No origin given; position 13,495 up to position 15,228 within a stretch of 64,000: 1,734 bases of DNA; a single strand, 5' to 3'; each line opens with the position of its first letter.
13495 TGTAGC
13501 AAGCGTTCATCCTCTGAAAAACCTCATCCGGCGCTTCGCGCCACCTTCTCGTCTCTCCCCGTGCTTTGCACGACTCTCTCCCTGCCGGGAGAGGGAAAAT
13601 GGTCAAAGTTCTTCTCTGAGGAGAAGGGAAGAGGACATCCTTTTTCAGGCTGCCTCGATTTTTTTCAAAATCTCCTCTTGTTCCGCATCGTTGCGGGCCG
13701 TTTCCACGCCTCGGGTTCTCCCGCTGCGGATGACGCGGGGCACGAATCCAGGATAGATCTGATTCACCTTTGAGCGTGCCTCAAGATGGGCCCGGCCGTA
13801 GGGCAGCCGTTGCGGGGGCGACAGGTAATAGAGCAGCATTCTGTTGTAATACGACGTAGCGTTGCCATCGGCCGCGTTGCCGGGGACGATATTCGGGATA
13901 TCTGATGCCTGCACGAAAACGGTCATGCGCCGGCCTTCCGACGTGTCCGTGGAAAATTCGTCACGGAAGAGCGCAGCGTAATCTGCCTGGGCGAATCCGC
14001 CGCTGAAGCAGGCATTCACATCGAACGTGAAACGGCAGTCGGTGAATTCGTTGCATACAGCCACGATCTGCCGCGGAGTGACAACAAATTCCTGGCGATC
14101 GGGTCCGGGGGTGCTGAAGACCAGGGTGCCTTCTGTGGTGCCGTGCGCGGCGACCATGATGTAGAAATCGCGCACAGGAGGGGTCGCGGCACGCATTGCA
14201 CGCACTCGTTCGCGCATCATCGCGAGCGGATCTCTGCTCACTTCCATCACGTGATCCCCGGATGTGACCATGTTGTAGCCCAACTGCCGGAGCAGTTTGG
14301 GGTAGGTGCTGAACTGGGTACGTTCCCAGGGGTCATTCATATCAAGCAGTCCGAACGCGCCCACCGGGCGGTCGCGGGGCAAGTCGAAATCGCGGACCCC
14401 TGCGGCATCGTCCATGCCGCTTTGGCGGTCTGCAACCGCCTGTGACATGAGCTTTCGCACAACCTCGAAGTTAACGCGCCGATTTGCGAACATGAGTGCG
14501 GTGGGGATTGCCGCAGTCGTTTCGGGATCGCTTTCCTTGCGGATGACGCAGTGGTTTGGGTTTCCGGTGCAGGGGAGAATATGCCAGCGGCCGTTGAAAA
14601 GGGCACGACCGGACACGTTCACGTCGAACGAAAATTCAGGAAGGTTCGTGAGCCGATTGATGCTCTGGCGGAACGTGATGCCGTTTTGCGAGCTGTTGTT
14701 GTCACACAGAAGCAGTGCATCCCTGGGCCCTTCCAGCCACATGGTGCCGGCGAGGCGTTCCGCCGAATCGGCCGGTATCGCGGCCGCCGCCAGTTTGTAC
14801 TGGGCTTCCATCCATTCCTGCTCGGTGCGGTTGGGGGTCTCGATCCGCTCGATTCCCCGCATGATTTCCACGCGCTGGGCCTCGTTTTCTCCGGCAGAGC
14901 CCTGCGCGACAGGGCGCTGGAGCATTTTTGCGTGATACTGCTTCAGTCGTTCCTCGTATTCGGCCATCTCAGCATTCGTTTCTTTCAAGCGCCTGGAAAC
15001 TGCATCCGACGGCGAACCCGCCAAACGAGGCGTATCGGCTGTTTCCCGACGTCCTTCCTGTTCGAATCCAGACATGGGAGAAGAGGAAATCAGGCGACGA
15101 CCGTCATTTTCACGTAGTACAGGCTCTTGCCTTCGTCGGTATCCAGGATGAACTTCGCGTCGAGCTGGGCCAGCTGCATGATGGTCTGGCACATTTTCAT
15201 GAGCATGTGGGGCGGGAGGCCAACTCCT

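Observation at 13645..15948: Orphan three-gene island after the ribosomal operons, encoding a cytoplasmic protein with a caspase/legumain-like catalytic dyad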

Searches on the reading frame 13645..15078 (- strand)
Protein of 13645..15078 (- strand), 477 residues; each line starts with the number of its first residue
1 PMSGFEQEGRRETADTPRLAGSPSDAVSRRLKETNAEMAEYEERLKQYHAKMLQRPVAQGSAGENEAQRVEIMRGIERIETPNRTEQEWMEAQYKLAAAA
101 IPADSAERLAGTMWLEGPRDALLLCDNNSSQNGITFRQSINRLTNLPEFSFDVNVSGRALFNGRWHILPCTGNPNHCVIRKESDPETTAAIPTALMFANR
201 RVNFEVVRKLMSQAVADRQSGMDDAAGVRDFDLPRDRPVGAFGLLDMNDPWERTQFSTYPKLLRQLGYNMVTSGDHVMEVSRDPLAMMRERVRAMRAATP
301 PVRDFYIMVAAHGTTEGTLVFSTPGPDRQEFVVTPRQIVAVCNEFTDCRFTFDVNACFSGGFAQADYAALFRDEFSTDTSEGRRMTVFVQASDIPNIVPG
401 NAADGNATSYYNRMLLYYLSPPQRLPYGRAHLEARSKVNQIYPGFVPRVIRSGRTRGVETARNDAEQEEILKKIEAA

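Call 3: search_protein_families(library=pfam, proteins=[window:13645-15078:-], max_evalue=1)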
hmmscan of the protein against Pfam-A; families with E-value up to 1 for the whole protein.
window:13645-15078:- (477 aa): 1 family
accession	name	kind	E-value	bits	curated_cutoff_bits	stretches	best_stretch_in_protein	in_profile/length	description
PF12039.13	DUF3525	-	0.08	12.1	25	1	201-299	311-406/453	Protein of unknown function (DUF3525)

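Call 4: search_protein_families(library=ncbifam, proteins=[window:13645-15078:-], max_evalue=1)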
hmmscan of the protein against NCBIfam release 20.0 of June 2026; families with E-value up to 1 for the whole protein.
window:13645-15078:- (477 aa): 0 families

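Call 6: find_homologous_proteins(query=window:13645-15078:-, max_evalue=0.001)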
Query window:13645-15078:- (477 aa): 1 proteins with E <= 0.001 among 8000 candidates.
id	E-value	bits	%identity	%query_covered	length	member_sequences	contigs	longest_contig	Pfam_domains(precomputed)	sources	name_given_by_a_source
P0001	0.0e+0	1074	99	100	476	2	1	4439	-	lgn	-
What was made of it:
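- Tried and rejected: For the protease it found only a 99% identical copy (call 6), which would have wrongly confirmed 'orphan'.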

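Call 7: search_solved_structures(query=window:13645-15078:-, max_evalue=10, show_alignments=2)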
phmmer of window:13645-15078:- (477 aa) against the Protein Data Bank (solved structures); distinct sequences matched with E-value up to 10: 3.
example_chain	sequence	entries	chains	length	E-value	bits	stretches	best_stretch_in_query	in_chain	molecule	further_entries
8j9s_A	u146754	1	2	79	0.77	11.9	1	24-94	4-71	Aminoacyl tRNA synthase complex-interacting multifunctional protein 1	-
4r3z_A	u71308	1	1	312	1.6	10.8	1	24-109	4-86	Aminoacyl tRNA synthase complex-interacting multifunctional protein 1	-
9bos_A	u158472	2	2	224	1.6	10.8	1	254-369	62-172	Trypsin-3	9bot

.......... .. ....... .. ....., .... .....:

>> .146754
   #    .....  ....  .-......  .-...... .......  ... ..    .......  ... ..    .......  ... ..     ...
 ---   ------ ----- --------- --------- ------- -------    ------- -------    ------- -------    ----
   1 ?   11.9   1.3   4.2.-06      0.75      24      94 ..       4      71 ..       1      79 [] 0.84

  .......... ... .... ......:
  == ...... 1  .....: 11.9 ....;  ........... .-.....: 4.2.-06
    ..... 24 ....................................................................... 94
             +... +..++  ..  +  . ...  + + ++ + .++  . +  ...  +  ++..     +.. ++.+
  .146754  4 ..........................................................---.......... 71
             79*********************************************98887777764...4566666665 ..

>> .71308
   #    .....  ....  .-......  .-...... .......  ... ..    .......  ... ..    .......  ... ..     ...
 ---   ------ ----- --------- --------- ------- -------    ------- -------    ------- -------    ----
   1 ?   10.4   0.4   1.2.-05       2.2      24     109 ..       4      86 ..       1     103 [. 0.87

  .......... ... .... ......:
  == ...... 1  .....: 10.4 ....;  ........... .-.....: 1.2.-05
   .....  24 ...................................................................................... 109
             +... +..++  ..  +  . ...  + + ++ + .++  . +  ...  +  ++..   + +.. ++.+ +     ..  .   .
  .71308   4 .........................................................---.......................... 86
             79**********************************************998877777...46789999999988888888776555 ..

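Call 9: search_protein_families(library=padloc, proteins=[window:13645-15078:-], max_evalue=1)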
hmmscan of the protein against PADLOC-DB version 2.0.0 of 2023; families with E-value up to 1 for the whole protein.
window:13645-15078:- (477 aa): 0 families
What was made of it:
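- Closest known: Bacterial caspase-like/CHAT proteases of conflict systems. Different: No PADLOC model matches (call 9).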

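Call 10: search_protein_families(library=phrogs, proteins=[window:13645-15078:-], max_evalue=1)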
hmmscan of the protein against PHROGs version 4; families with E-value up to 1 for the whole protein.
window:13645-15078:- (477 aa): 2 families
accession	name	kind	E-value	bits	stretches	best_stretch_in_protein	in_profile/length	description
phrog_11868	-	unknown function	0.22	12.8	1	298-336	45-82/89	-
phrog_9483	-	tail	0.88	9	0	22-104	377-456/657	tail length tape measure protein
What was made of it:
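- Tried and rejected: Pfam, NCBIfam, PADLOC, PHROGs and PDB sequence searches gave nothing for any of the three proteins (calls 3, 4, 7, 9, 10).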

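Call 14: find_encoding_contigs(protein=P0001, flank=10000)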
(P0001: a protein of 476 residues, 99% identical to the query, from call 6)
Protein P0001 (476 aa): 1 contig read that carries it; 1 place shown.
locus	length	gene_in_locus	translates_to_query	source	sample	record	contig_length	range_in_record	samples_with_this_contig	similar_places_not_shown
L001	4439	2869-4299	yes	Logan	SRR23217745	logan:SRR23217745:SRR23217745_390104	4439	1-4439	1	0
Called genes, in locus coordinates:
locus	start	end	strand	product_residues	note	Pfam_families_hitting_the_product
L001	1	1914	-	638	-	?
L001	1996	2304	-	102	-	-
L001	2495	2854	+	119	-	-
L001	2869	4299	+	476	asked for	-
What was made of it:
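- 13645..15075 (-): Gene for a 476-aa cytoplasmic protein: the founding window copy of an unclassified clan-CD-like (caspase/legumain fold) cysteine peptidase family. Same start called in the sister strain (call 14).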

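Call 15: find_encoding_contigs(protein=window:13645-15078:-, flank=10000)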
Protein window:13645-15078:- (477 aa): no gene with exactly this product is on record in the collection.

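Call 18: search_protein_representatives(protein=window:13645-15078:-)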
Query: 477 residues. Proteins with E-value up to 0.001 (for the whole library): 88; up to 1e-10: 49; up to 1e-30: 12. The best 88 are listed.
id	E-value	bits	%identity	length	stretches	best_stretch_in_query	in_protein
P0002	1.5e-69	251.6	44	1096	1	118-463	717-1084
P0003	3.7e-59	217.3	96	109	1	370-477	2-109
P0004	3.4e-55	204.3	38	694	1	72-461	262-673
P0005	2.4e-52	194.9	42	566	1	168-461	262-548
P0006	6.9e-49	183.5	37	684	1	81-464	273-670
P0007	2.5e-47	178.4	38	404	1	165-462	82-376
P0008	1.4e-45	172.6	36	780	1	163-465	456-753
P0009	6.8e-43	163.7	40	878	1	174-466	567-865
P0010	5.7e-42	160.7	39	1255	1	155-463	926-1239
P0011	7.3e-39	150.5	40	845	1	201-461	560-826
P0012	7.1e-38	147.2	42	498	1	215-456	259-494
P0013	4.2e-37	144.7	42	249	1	223-461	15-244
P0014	1.8e-28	116.2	34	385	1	181-470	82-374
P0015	3.0e-28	115.5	34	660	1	131-465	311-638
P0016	2.2e-26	109.3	30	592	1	169-454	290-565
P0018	1.3e-21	93.6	32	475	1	191-461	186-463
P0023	3.8e-18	82.1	30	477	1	184-462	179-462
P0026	4.0e-16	75.5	31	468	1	63-450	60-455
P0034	2.1e-14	69.8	26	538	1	201-436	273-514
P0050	1.0e-10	57.7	32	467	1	193-459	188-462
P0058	1.6e-09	53.7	33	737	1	222-454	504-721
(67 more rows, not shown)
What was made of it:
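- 13645..15075 (-): 88 relatives (call 18).
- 14410..14829 (-): N-terminal alpha+beta domain, residues about 83-222: three helices, five strands, then a long helix that leads into the catalytic domain. Possibly NTF2/cystatin-like. Conserved in the closer and some distant members (call 18).
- Checked: The large protein has 88 representative relatives at E<1e-3 (call 18). Family homology begins at about residue 165-225 in most members and at residue 63-131 in several (call 18).
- Family: 88 representative relatives, 12 of them with E<1e-30 (call 18).
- Tried and rejected: The exhaustive HMMER search overturned this (call 18).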

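Call 21: search_protein_families(library=pfam, alignment_id=A1, max_evalue=0.01)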
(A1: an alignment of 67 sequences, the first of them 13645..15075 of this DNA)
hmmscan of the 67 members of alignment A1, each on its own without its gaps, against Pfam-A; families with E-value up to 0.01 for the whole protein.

A. member 1, window:13645-15075:- (476 aa): 0 families

B. families by the number of members that match (of 67 scanned): 10 families
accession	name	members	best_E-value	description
PF13475.11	DUF4116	1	7.2e-15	Domain of unknown function (DUF4116)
PF01471.23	PG_binding_1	1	6.8e-08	Putative peptidoglycan binding domain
PF02095.21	Extensin_1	1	2e-05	Extensin-like protein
PF22578.2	GGR_cat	1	0.00062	Geranylgeranyl reductase catalytic domain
PF01650.23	Peptidase_C13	1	0.0016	Peptidase C13 family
PF13202.12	EF-hand_5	1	0.0018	EF hand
PF23564.1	EF-hand_FSTL1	1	0.0023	Follistatin-related protein 1, EF-hand domain pair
PF00512.31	HisKA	1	0.0038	His Kinase A (phospho-acceptor) domain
PF04513.17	Baculo_PEP_C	1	0.0041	Baculovirus polyhedron envelope protein, PEP, C terminus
PF10591.15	SPARC_Ca_bdg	1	0.0043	Secreted protein acidic and rich in cysteine Ca binding region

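Call 23: search_solved_structures(query=A1, max_evalue=10, show_alignments=3)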
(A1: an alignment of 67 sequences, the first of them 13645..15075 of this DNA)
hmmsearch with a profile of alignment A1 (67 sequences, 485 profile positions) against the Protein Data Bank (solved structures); distinct sequences matched with E-value up to 10: 10.
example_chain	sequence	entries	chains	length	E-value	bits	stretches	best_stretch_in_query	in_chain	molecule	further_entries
9r00_A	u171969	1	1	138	0.051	15.9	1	124-215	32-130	NTF2_HH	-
5l33_A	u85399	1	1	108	0.22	13.8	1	130-186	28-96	denovo NTF2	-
6w8s_A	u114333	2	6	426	0.24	13.7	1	330-386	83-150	Metacaspase-4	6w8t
9o17_AC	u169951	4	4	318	0.68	12.2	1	28-104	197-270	Small ribosomal subunit protein uS3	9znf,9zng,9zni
9jc1_A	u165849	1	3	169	0.71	12.2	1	80-158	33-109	ATP synthase subunit b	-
6w90_A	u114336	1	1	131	0.79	12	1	119-184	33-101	NTF2 fold protein loop-helix-loop design NT-9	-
6n2y_b2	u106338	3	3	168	1.6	11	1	81-158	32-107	ATP synthase subunit b | Bacillus PS3 ATP synthase subunit b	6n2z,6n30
7q5q_B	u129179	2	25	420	1.7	10.9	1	47-142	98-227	Dihydrolipoyllysine-residue succinyltransferase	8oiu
1yt8_A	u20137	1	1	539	2.1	10.6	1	216-253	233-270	thiosulfate sulfurtransferase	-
9y7v_D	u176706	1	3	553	9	8.5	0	45-142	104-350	Dihydrolipoyllysine-residue acetyltransferase component of pyruvate dehydrogenase complex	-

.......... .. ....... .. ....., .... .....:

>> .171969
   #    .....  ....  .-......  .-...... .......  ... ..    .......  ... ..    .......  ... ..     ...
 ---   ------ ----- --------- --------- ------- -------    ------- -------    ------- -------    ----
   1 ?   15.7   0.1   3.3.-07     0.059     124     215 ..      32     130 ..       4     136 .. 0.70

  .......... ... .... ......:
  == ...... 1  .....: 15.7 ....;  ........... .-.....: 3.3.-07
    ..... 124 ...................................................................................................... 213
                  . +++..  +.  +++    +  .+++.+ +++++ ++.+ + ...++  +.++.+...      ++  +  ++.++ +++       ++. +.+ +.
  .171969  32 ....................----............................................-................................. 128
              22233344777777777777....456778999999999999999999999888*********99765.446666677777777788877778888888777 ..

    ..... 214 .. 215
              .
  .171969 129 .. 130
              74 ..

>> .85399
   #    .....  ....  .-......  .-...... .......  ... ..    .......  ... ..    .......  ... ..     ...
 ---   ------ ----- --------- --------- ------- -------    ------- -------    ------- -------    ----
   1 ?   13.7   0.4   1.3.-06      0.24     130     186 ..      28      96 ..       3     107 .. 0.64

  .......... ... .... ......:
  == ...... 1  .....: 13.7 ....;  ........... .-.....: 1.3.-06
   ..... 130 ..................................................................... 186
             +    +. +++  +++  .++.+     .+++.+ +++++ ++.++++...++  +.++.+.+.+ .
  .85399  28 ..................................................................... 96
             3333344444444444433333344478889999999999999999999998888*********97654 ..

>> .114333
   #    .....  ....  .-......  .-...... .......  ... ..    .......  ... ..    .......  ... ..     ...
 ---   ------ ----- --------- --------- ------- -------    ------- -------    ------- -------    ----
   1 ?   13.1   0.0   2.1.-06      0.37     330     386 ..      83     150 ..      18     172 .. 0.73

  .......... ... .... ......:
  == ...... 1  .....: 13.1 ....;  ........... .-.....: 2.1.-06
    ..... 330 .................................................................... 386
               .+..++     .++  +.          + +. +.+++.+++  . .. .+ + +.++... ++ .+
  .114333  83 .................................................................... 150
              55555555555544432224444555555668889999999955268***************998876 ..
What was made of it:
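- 14410..14829 (-): Only sub-threshold profile hits to designed NTF2 proteins, E 0.05-0.8 (call 23), so the fold assignment is tentative.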

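Call 26: find_related_loci(query=A2, collection=genome_contigs, flank=10000)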
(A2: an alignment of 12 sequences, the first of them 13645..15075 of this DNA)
Query A2 (476 aa) in genome_contigs; peptide patterns used: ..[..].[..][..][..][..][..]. (x = any residue, [..] = any of these).
26 stretches matched a pattern; 3 encode a relative of the query (tblastn E <= 1e-3); 3 distinct loci.
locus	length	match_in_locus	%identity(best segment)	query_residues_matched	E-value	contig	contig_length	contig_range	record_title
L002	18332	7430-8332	37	171-465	4e-48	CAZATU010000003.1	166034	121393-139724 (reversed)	MAG TPA_asm: uncultured Candidatus Peribacteria bacterium isolate SRP292972_co3_69 genome assembly, contig: NODE_123_len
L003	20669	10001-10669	35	223-452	2e-37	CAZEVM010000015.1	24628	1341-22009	MAG TPA_asm: uncultured Candidatus Peribacteria bacterium isolate SRP286056_co2_580 genome assembly, contig: NODE_2958_l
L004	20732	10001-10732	31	199-455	6e-32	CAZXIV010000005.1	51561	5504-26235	MAG TPA_asm: uncultured Candidatus Peribacteria bacterium isolate SRP301943_co5_7 genome assembly, contig: NODE_70_lengt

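Call 34: predict_structure(alignment_id=A1)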
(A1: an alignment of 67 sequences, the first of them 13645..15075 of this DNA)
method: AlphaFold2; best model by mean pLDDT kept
length: 476 residues; sequences in the alignment: 67
mean_pLDDT: 85.5   pTM: 0.82
mean pLDDT of the five models: 85.5, 85.3, 84.7, 84.6, 83.4
residues with pLDDT >= 90: 307; 70-90: 81; 50-70: 52; < 50: 36
segments of 3 or more residues with pLDDT < 50: 1-22, 57-60, 472-476
pLDDT, mean of each block of 10 residues (from residue 1): 37 39 61 78 78 54 53 93 97 94 59 65 89 94 87 92 93 91 94 92 95 92 93 97 96 97 98 98 98 98 98 96 97 98 97 96 90 76 92 88 90 97 97 94 93 88 56 48
secondary structure, 60 per line:
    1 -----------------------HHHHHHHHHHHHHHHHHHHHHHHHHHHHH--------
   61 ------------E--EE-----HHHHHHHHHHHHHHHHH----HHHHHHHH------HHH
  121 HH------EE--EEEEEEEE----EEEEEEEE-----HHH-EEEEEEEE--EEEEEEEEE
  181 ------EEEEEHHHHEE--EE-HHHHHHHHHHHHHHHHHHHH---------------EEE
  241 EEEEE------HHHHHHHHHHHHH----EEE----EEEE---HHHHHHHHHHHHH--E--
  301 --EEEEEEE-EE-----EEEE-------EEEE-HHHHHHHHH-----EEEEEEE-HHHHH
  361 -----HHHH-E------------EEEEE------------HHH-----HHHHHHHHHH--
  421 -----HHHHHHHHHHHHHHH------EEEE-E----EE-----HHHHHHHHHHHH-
elements in order: H24-52 H83-99 H104-111 H118-122 E133-140 E145-152 E162-169 E172-180 E187-191 H192-195 H203-222 E238-245 H252-264 E269-271 E276-279 H283-295 E303-309 E318-321 E329-332 H334-342 E348-354 H356-360 H366-369 E384-388 H409-418 H426-440 E447-450 H464-475
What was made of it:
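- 13645..15075 (-): AF2 pLDDT 85.5, pTM 0.82 (call 34).
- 14008..14010 (-): Codon for Cys356, the proposed nucleophile. Follows b4 (call 34).
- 14410..14829 (-): Confident in the AF2 model (call 34).
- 14830..15075 (-): Fast-evolving N-terminal segment, residues 1-82: disordered stretch plus helix 24-52. Carries only a degenerate version (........) of the family's N-terminal E-R-R-L motif. pLDDT below 50 for residues 1-22 (call 34).
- Closest known: Caspases, metacaspases and orthocaspases / family C14. Same: A short, lower-confidence linker between b4 and b5, where caspases are cleaved (call 34).
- AF2 model has pLDDT 85.5 and pTM 0.82, with the element order b1-a1-b2-a2-b3-His-hairpin-a3-b4-Cys-b5-a4-a5-b6 (call 34).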

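Call 40: fold_search(model_id=the predicted structure, library=pdb)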
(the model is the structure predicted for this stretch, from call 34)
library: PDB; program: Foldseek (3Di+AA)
matches with E <= 10: 316; with E <= 0.001: 12
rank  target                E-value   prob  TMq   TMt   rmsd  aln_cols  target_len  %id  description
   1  4m9r_A                4.6e-06  1.00  0.30  0.51   9.4       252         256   11  Crystal structure of CED-3 (released 2013-10-09)
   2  3e4c_B                3.4e-05  1.00  0.31  0.50   8.7       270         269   12  Procaspase-1 zymogen domain crystal structure (released 2008-12-30)
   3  3e4c_A                1.0e-04  1.00  0.31  0.49   8.8       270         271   11  Procaspase-1 zymogen domain crystal structure (released 2008-12-30)
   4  8wra                  1.5e-04  1.00  0.30  0.52   9.9       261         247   11  The Crystal Structure of CASP1 from Biortus (released 2023-11-15)
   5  7fqi_B                2.3e-04  1.00  0.29  0.48   6.6       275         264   11  Crystal Structure of human Legumain in complex with (2S)-N-[(1S)-3-amino-1-cyano-3-oxopropyl]-1-[1-[4-[(2,4-difluoroph (released 2023-10-11)
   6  7fqh_D                2.7e-04  1.00  0.27  0.45   7.1       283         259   11  Crystal Structure of human Legumain in complex with (2S)-N-[(3S)-5-amino-5-oxopent-1-yn-3-yl]-1-[1-[4-(cyclopropylmeth (released 2023-10-11)
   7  8f98_D                2.8e-04  1.00  0.29  0.52  10.2       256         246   10  Compound 8 bound to procaspase-6 (released 2023-12-13)
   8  4qui_A                3.0e-04  1.00  0.30  0.54   9.4       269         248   10  Caspase-3 F128AV266H (released 2014-11-05)
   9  8f96_D                4.2e-04  1.00  0.30  0.53   8.9       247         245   12  Compound 3 bound to procaspase-6 (released 2023-12-13)
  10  9n3e_A                4.8e-04  1.00  0.29  0.41  12.5       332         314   11  Crystal structure of Arabidopsis metacaspase 9 C147G at pH 5.5 (released 2025-06-11)
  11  8f96_A                6.3e-04  1.00  0.30  0.54   8.9       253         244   12  Compound 3 bound to procaspase-6 (released 2023-12-13)
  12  4pry_A                7.1e-04  1.00  0.31  0.55   7.8       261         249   11  Caspase-8 specific unnatural amino acid peptides (released 2015-01-21)
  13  9n3e_B                1.1e-03  1.00  0.30  0.43  11.0       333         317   12  Crystal structure of Arabidopsis metacaspase 9 C147G at pH 5.5 (released 2025-06-11)
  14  4m9r_B                1.2e-03  1.00  0.27  0.49   7.5       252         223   12  Crystal structure of CED-3 (released 2013-10-09)
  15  8a53_A                1.3e-03  1.00  0.31  0.45  10.7       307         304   11  Crystal structure of AtMCA-IIf C147A (metacaspase 9) from Arabidopsis thaliana (released 2023-05-31)
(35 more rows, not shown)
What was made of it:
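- Closest known: Legumain / family C13. Same: Foldseek E = 2.3e-4 to human legumain (call 40).
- Closest known: Caspases, metacaspases and orthocaspases / family C14. Same: Best Foldseek hits: CED-3 at 4.6e-6, procaspase-1, caspases-3/6/8 and metacaspase-9 (call 40).
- Foldseek against PDB: the top 17 hits are all CED-3, caspases, legumain or metacaspase-9, with E from 4.6e-6 to 1.7e-3 and probability 1.0 (call 40). Foldseek TM-scores are moderate, 0.45-0.55 normalised to the target (call 40). Foldseek also hits the ligase VyPAL2 (call 40).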
